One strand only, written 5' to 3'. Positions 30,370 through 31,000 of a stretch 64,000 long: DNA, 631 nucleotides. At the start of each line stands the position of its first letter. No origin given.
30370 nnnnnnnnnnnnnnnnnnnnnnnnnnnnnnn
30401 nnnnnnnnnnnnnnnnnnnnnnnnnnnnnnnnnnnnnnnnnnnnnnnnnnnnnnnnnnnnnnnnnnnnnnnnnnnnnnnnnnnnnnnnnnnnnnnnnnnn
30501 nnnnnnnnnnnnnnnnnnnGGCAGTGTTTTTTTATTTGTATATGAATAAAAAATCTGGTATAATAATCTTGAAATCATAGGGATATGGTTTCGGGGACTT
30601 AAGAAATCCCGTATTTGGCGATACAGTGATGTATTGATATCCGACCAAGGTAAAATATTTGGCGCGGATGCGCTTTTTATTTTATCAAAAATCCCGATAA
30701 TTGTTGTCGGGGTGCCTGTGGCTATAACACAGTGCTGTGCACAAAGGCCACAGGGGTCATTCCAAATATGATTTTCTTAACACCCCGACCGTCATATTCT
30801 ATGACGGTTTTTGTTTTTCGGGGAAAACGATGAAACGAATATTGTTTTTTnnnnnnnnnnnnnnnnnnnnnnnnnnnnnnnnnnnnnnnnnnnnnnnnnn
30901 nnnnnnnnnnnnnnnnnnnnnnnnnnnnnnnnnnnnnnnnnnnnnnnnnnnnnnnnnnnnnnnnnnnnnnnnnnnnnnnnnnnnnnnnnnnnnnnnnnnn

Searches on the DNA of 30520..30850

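Call 5: search_rna_families(source=window, start=30520, end=30850, threshold=evalue, max_evalue=10, show_alignments=3)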
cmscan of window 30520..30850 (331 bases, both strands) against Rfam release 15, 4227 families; matches with E-value up to 10: 3.
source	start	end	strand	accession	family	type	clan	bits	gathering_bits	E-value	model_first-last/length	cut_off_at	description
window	30547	30652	-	RF02268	MtlS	Gene; sRNA;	-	17.9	80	0.73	1-121/121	no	MtlS RNA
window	30624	30681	+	RF00079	OmrA-B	Gene; sRNA;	-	16.3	40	1.3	1-87/87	no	OmrA-B family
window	30717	30742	-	RF01108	BMV3_UPD-PK1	Cis-reg;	-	14.5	38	3.1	1-26/26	no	Pseudoknot of upstream pseudoknot domain (UPD) of the 3'UTR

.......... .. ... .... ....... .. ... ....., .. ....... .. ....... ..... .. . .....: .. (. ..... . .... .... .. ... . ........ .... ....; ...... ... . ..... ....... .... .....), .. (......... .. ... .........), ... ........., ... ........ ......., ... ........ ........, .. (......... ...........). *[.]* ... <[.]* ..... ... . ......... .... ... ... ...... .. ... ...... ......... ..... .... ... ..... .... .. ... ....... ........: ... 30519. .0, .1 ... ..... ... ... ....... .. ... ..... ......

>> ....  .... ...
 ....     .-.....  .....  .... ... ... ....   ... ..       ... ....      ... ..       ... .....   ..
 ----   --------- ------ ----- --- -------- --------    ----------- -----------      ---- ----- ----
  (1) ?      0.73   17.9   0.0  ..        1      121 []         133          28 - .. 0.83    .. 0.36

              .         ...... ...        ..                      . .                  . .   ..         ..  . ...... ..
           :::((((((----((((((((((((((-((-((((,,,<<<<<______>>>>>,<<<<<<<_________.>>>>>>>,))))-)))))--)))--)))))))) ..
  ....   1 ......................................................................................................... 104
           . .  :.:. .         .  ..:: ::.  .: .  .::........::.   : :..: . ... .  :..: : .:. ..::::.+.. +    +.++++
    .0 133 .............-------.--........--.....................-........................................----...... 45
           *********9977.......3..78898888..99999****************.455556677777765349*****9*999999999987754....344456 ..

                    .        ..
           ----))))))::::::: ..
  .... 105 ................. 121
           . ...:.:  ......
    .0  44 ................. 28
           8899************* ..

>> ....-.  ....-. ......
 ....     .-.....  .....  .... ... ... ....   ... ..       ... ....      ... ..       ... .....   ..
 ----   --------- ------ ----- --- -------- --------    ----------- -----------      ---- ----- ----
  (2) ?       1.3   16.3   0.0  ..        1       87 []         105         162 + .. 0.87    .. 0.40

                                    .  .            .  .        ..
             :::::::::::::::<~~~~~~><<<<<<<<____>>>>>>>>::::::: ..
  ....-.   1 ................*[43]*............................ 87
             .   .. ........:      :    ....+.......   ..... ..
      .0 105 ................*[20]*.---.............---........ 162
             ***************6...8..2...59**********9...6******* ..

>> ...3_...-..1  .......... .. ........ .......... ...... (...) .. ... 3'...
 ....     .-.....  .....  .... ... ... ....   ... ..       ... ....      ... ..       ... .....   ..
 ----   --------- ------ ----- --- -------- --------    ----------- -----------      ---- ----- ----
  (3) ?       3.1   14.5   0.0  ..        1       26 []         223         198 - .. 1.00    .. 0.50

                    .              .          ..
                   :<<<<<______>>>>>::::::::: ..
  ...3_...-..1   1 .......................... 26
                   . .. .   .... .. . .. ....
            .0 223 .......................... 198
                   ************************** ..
